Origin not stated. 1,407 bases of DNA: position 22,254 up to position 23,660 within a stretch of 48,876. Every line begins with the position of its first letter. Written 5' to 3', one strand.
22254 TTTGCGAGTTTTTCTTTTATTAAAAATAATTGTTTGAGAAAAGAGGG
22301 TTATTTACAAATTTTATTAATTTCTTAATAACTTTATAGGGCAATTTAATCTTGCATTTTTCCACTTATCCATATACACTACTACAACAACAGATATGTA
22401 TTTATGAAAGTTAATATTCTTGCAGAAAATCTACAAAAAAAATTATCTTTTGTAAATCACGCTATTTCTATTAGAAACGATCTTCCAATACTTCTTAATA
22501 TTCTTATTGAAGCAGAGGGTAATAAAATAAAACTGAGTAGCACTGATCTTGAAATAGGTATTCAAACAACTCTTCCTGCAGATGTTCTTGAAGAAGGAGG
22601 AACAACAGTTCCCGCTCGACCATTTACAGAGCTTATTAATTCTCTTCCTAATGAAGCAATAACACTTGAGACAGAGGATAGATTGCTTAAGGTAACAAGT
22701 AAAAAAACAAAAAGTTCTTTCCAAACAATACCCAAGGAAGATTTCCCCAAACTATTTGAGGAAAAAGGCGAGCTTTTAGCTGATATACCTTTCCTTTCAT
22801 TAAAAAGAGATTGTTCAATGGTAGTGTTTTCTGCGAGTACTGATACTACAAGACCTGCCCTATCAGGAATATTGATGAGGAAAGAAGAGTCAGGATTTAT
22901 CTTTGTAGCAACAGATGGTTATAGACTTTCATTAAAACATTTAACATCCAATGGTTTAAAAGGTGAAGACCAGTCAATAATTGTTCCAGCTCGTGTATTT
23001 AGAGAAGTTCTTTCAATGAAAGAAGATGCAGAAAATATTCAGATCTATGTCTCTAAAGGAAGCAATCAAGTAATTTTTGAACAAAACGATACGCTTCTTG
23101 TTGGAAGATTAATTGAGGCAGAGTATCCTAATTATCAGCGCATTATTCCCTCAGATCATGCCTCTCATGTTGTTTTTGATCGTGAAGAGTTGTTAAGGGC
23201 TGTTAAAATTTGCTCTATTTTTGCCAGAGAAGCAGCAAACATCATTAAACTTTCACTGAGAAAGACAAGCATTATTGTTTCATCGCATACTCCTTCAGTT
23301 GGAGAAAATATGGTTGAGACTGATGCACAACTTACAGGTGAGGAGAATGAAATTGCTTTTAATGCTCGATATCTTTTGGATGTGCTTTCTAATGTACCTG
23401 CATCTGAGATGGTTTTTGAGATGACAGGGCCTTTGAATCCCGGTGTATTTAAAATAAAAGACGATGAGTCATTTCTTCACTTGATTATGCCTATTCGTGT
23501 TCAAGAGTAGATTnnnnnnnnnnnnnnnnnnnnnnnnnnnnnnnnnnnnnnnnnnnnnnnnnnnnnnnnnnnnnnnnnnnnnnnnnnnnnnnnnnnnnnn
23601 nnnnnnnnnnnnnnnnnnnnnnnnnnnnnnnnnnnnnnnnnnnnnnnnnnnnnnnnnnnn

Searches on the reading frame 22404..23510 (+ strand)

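Call 6: search_protein_families(library=pfam, proteins=[window:22404-23510:+], max_evalue=0.001)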
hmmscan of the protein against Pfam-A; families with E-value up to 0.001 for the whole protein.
window:22404-23510:+ (368 aa): 3 families
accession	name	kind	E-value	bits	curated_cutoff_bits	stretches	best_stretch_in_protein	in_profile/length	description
PF00712.24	DNA_pol3_beta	-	7.6e-34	116.9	24.4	2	1-117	1-119/120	DNA polymerase III beta subunit, N-terminal domain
PF02767.21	DNA_pol3_beta_2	-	3.5e-26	92.2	27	1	132-243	6-116/116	DNA polymerase III beta subunit, central domain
PF02768.20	DNA_pol3_beta_3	-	6.2e-24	84.6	27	1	246-365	2-121/121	DNA polymerase III beta subunit, C-terminal domain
